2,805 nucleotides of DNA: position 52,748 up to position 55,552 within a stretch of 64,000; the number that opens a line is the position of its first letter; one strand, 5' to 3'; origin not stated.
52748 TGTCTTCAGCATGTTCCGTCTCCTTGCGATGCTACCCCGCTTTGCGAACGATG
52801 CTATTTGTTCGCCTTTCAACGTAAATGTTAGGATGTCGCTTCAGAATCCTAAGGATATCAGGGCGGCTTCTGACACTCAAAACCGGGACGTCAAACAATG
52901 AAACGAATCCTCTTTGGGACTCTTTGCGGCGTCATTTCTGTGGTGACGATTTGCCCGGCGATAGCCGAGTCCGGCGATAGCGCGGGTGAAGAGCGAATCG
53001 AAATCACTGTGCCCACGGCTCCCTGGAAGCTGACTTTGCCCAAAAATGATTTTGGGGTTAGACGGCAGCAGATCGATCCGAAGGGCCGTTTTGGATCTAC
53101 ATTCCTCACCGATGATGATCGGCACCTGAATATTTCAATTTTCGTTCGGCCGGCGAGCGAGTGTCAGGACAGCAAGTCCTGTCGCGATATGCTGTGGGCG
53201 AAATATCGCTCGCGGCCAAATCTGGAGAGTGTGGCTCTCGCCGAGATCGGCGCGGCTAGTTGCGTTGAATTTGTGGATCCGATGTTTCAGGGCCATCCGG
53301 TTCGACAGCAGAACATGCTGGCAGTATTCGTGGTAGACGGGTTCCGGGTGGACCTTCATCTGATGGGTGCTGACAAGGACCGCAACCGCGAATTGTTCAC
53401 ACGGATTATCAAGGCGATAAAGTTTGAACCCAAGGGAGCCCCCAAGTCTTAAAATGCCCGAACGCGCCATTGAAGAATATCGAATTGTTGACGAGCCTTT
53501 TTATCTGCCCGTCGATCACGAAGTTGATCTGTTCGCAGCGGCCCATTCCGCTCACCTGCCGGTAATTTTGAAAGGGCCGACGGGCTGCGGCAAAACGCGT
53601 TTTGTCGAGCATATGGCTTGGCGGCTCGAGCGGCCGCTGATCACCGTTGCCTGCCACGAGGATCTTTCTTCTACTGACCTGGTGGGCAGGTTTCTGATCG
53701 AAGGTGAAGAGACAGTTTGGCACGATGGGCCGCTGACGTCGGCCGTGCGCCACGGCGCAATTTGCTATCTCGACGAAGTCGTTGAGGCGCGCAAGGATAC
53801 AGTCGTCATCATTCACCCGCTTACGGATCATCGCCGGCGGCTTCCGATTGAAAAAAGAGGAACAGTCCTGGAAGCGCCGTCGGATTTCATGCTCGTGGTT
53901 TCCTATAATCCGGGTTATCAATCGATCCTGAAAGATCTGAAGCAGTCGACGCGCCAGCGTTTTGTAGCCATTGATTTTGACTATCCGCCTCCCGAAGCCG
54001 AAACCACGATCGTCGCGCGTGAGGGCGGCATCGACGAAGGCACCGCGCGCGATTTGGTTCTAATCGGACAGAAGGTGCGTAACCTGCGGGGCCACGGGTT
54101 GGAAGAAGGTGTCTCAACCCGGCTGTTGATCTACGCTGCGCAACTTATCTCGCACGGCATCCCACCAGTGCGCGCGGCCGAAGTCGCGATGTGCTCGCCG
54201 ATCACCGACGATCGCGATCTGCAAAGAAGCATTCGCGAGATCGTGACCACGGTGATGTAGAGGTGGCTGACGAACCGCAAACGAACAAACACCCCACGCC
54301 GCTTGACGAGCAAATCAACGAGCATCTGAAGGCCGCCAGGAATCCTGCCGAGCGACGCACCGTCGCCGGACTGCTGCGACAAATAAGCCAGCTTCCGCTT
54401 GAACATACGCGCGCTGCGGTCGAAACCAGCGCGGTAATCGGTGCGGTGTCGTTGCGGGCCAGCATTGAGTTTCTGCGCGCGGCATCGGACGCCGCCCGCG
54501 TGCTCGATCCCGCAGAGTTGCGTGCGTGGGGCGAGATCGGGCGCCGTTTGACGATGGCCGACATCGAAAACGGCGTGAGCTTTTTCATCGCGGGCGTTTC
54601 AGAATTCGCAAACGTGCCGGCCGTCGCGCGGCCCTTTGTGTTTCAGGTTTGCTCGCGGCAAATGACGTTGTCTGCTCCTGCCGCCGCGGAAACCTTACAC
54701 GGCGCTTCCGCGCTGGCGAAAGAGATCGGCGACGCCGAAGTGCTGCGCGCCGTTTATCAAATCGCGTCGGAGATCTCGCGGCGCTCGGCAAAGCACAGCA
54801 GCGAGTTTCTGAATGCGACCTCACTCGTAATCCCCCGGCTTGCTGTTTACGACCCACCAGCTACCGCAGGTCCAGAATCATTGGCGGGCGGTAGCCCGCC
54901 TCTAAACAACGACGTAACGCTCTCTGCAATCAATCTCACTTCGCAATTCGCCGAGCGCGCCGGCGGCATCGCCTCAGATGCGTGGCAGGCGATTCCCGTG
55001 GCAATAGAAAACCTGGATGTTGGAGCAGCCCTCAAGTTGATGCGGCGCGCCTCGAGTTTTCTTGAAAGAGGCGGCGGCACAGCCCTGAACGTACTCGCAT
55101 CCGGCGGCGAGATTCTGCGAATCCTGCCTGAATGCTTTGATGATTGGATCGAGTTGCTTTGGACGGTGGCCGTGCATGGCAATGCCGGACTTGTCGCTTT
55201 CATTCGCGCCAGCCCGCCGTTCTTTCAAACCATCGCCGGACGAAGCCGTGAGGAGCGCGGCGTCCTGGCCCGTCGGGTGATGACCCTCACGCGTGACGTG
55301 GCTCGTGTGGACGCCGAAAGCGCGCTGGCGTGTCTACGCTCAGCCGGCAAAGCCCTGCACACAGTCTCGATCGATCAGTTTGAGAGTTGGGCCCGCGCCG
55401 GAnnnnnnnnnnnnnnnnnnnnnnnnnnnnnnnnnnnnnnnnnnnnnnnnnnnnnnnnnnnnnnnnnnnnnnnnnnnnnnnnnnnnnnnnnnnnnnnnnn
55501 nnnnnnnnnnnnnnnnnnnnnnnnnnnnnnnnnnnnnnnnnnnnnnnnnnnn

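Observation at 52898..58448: Orphan CbbQ/NorQ-CbbO/NorD-type AAA+/VWA operon with no recognisable client, bracketed by a secreted protein and a membrane protein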

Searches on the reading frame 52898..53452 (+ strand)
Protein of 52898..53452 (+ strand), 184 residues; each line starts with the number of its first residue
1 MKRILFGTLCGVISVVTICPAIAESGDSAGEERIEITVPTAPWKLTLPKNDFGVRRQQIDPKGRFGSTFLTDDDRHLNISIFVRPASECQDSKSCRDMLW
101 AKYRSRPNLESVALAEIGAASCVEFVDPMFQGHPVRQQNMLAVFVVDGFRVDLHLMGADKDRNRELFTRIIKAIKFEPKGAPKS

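Call 5: search_protein_families(library=pfam, proteins=[window:52898-53452:+], max_evalue=0.01)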
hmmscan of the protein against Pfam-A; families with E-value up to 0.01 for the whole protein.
window:52898-53452:+ (184 aa): 0 families

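Call 6: search_protein_families(library=ncbifam, proteins=[window:52898-53452:+], max_evalue=0.01)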
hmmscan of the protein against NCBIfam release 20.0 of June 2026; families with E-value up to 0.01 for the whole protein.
window:52898-53452:+ (184 aa): 0 families

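Call 8: search_protein_families(library=padloc, proteins=[window:52898-53452:+], max_evalue=0.01)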
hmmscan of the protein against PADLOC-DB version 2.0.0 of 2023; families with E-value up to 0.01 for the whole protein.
window:52898-53452:+ (184 aa): 0 families

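Call 78: search_protein_families(library=phrogs, proteins=[window:52898-53452:+], max_evalue=0.01)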
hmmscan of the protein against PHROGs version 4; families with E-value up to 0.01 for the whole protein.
window:52898-53452:+ (184 aa): 0 families

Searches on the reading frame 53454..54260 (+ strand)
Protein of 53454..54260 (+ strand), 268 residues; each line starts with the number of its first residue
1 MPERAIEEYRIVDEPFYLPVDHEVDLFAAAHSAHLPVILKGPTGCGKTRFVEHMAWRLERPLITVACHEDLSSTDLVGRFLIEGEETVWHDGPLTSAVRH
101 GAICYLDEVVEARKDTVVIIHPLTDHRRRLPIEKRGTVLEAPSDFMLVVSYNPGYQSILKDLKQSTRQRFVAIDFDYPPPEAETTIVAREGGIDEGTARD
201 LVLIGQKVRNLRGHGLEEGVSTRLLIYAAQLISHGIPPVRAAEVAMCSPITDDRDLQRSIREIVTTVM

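Call 5: search_protein_families(library=pfam, proteins=[window:53454-54260:+], max_evalue=0.01)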
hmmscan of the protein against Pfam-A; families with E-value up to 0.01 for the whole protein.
window:53454-54260:+ (268 aa): 7 families
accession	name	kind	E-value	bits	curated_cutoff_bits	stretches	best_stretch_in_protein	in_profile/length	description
PF07728.20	AAA_5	-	2.9e-36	125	22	1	36-170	1-139/139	AAA domain (dynein-related subfamily)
PF08406.16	CbbQ_C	-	1.1e-31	109.3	20.6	1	183-266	1-84/85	CbbQ/NirQ/NorQ C-terminal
PF01078.27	Mg_chelatase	-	1.9e-05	24.6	20.3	1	68-167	82-172/207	Magnesium chelatase, subunit ChlI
PF00004.35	AAA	-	0.001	19.9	21.2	1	37-80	1-38/131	ATPase family associated with various cellular activities (AAA)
PF07726.17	AAA_3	-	0.0021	18.4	27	1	37-171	2-130/131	ATPase family associated with various cellular activities (AAA)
PF13401.12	AAA_22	-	0.0074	17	27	0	36-81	7-55/130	AAA domain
PF12774.13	AAA_6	-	0.0082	15.6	25.2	0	29-76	27-74/327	Hydrolytic ATP binding site of dynein motor region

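Call 6: search_protein_families(library=ncbifam, proteins=[window:53454-54260:+], max_evalue=0.01)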
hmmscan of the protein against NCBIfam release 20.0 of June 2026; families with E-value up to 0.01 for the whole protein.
window:53454-54260:+ (268 aa): 4 families
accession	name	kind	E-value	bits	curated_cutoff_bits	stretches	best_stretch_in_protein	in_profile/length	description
TIGR02640.1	gas_vesic_GvpN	equivalog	1.4e-20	73.9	266.8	1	33-234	20-238/262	gas vesicle protein GvpN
NF047784.1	MadB_ATPase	equivalog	2.4e-07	30.2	475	1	31-72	30-71/298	MadB family AAA-type ATPase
TIGR01650.1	PD_CobS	equivalog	1e-06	28.2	558.55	1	29-151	59-185/327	cobaltochelatase subunit CobS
NF042959.1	IteA_antiphage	equivalog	4.8e-06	26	510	1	16-73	107-164/367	anti-phage ATPase IteA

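Call 8: search_protein_families(library=padloc, proteins=[window:53454-54260:+], max_evalue=0.01)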
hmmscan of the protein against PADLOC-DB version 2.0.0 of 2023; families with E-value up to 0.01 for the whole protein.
window:53454-54260:+ (268 aa): 3 families
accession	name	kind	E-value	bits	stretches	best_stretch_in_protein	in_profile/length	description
PDLC02196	IetA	-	5.8e-06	24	1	20-73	108-161/374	-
PDLC04232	IetA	-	0.0019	15.7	1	36-66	118-148/330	-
PDLC04140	mad8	-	0.0096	13.5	0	37-61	30-54/314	mads_8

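Call 23: search_solved_structures(query=window:53454-54260:+, max_evalue=0.001)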
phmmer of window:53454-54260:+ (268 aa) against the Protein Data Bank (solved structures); distinct sequences matched with E-value up to 0.001: 11.
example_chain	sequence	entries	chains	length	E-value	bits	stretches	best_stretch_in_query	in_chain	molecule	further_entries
5c3c_A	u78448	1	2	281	6e-110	370.3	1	6-266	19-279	CbbQ/NirQ/NorQ domain protein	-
9qh4_A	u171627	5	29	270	1.2e-102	346.4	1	11-266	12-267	Protein NorQ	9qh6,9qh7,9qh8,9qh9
9qhd_A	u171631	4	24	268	5.8e-102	344.1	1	14-267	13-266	Nitric oxide reductase NorQ protein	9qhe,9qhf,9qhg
6l1q_C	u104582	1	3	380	1.3e-101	342.9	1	6-262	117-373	CbbQ protein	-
6or5_A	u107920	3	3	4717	3.2e-51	177.8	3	25-190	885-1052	Midasin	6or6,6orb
6i27_A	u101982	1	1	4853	4.7e-51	177.2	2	22-190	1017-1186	Midasin,Midasin,Midasin,Midasin,Midasin,Midasin,Midasin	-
6i26_A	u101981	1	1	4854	4.7e-51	177.2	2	22-190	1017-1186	Midasin,Midasin,Midasin,Midasin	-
6hyp_A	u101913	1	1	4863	4.8e-51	177.2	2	22-190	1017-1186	Midasin,Midasin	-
5jcs_s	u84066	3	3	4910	5.1e-51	177.1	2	22-190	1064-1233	Midasin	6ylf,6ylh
9ujv_A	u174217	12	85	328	2e-07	34.2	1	15-152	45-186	Cobaltochelatase subunit CobS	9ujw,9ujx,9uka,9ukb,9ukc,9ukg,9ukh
9udk_A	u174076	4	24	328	5.1e-07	32.9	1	15-152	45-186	Cobaltochelatase subunit CobS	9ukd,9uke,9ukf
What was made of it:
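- Closest known: Midasin/Rea1. Same: The ATPase matches the midasin AAA modules at about 1e-51 (call 23).
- E 1e-101 to 6e-110 to solved CbbQ and NorQ structures (call 23). The best single PDB hit of the ATPase is carboxysomal CsoCbbQ (call 23). The ATPase has a weak CobS hit at 1e-6 to 2e-7 (calls 6, 23).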

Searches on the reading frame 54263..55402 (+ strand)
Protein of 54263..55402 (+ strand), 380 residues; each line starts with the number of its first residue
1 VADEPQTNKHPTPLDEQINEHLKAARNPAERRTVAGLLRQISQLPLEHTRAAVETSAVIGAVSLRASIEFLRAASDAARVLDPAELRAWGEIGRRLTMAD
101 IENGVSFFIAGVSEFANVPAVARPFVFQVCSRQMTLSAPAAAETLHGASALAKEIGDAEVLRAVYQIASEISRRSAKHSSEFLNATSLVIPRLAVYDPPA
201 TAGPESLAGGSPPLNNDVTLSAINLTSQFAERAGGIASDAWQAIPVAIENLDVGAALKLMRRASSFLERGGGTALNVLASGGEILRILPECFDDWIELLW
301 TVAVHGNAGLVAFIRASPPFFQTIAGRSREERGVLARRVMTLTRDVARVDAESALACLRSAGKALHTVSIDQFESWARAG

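Call 78: search_protein_families(library=phrogs, proteins=[window:54263-55402:+], max_evalue=0.01)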
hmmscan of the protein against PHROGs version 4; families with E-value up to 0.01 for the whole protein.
window:54263-55402:+ (380 aa): 0 families
